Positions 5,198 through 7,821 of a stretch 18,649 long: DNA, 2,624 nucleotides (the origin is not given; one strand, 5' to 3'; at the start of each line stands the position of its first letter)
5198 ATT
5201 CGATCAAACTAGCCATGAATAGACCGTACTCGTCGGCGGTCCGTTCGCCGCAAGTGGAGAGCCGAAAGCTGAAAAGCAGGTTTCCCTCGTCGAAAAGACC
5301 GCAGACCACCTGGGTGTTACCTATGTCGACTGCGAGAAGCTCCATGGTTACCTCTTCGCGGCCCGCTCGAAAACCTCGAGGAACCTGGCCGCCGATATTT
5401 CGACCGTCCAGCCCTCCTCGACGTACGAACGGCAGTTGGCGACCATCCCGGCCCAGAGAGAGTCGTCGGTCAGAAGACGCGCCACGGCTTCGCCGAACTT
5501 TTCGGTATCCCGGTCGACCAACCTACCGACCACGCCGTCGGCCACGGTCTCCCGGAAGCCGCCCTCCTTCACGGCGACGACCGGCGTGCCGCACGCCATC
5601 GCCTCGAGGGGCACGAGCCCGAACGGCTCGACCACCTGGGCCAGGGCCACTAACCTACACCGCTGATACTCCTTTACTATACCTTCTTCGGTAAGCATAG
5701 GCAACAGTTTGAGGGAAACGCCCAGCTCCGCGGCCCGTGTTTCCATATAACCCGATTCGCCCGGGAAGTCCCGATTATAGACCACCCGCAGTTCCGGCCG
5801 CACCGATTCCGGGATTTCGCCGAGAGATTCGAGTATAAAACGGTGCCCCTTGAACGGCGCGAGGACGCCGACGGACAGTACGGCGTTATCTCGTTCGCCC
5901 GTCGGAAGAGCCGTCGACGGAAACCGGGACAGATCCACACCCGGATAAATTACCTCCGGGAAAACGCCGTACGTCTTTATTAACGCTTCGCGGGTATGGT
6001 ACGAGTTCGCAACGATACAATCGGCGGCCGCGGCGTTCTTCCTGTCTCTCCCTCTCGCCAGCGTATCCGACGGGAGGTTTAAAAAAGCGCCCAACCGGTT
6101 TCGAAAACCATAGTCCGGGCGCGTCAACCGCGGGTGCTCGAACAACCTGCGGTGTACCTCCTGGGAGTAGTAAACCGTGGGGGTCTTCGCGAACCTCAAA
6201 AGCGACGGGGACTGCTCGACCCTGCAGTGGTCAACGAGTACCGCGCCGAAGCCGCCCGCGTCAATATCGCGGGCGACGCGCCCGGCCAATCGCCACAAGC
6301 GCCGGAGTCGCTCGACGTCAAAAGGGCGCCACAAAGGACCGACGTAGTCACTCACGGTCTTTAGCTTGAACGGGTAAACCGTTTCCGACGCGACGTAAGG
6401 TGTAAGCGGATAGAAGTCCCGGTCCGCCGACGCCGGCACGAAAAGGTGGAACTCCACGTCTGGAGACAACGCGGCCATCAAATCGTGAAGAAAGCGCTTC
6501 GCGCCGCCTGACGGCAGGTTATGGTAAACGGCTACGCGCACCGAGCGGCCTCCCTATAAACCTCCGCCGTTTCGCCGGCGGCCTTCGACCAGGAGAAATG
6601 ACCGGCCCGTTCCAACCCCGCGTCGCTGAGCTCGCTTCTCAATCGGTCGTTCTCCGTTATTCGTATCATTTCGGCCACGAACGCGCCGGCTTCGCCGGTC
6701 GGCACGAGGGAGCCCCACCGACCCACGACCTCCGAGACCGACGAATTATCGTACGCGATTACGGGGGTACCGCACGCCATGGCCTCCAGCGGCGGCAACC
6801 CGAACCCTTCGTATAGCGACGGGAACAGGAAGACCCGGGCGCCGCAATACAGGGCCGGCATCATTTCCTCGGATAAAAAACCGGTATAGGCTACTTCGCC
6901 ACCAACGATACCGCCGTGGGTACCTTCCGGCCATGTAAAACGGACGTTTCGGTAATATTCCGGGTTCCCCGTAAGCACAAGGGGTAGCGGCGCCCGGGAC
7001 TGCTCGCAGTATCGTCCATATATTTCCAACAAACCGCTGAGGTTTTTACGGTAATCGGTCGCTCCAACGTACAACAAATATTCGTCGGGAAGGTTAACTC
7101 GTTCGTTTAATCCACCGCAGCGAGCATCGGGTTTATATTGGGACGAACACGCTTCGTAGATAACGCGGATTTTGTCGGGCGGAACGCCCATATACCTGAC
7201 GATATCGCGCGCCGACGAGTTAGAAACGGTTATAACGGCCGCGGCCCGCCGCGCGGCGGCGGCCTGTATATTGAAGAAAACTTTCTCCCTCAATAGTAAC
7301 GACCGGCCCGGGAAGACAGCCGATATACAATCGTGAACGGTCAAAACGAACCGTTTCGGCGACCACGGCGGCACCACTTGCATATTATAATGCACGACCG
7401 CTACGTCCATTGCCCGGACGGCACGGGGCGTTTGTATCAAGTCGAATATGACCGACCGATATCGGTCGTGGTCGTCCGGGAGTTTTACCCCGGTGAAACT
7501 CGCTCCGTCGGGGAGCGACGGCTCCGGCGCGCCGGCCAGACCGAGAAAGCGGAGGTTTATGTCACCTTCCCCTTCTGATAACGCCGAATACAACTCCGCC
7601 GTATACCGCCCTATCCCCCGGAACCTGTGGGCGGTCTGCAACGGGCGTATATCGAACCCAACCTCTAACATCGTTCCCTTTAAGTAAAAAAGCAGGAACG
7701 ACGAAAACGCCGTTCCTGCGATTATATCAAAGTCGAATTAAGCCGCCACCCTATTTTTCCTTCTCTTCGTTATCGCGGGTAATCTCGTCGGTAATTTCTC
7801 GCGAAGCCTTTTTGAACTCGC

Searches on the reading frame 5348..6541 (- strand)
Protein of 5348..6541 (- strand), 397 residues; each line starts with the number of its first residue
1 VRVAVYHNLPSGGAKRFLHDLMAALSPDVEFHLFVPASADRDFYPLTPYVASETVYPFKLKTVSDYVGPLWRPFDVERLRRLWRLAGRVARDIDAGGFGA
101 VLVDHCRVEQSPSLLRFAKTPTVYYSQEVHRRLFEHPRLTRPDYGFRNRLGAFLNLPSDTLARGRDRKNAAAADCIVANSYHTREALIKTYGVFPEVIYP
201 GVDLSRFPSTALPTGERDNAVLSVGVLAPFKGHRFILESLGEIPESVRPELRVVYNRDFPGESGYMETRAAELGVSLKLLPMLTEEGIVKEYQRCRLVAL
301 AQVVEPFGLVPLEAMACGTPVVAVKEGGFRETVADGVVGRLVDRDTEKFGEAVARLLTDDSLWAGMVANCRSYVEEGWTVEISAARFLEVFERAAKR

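Call 7: search_protein_families(library=pfam, proteins=[window:5348-6541:-])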
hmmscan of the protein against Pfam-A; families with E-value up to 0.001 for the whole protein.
window:5348-6541:- (397 aa): 5 families
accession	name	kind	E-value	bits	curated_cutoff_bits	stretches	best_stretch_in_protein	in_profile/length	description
PF00534.26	Glycos_transf_1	-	2.8e-24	86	26.4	1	215-366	12-165/172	Glycosyl transferases group 1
PF13692.12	Glyco_trans_1_4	-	2.3e-20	73.7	27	1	220-359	3-142/142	Glycosyl transferases group 1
PF13439.12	Glyco_transf_4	-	1.4e-11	45.2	28.5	1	12-206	2-170/170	Glycosyltransferase Family 4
PF20706.3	GT4-conflict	-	5.1e-08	32.7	26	1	195-343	174-330/385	Family 4 Glycosyltransferase in conflict systems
PF13524.12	Glyco_trans_1_2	-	0.00051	20.5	25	0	311-388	67-143/144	Glycosyl transferase-like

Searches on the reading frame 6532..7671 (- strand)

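Call 7: search_protein_families(library=pfam, proteins=[window:6532-7671:-])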
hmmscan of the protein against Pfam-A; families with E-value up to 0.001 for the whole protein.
window:6532-7671:- (379 aa): 6 families
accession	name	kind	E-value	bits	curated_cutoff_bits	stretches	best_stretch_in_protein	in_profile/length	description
PF00534.26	Glycos_transf_1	-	2.5e-27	95.9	26.4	1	193-352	12-169/172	Glycosyl transferases group 1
PF13692.12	Glyco_trans_1_4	-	2.8e-23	83.2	27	1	198-341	3-142/142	Glycosyl transferases group 1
PF13439.12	Glyco_transf_4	-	2.1e-16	60.9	28.5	1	18-172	2-163/170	Glycosyltransferase Family 4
PF13579.12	Glyco_trans_4_4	-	2.8e-12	47.7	29.7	1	19-171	2-155/158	Glycosyl transferase 4-like domain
PF20706.3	GT4-conflict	-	6.5e-09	35.7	26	1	268-341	272-342/385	Family 4 Glycosyltransferase in conflict systems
PF13524.12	Glyco_trans_1_2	-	3.2e-08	34.1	25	1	230-356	16-129/144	Glycosyl transferase-like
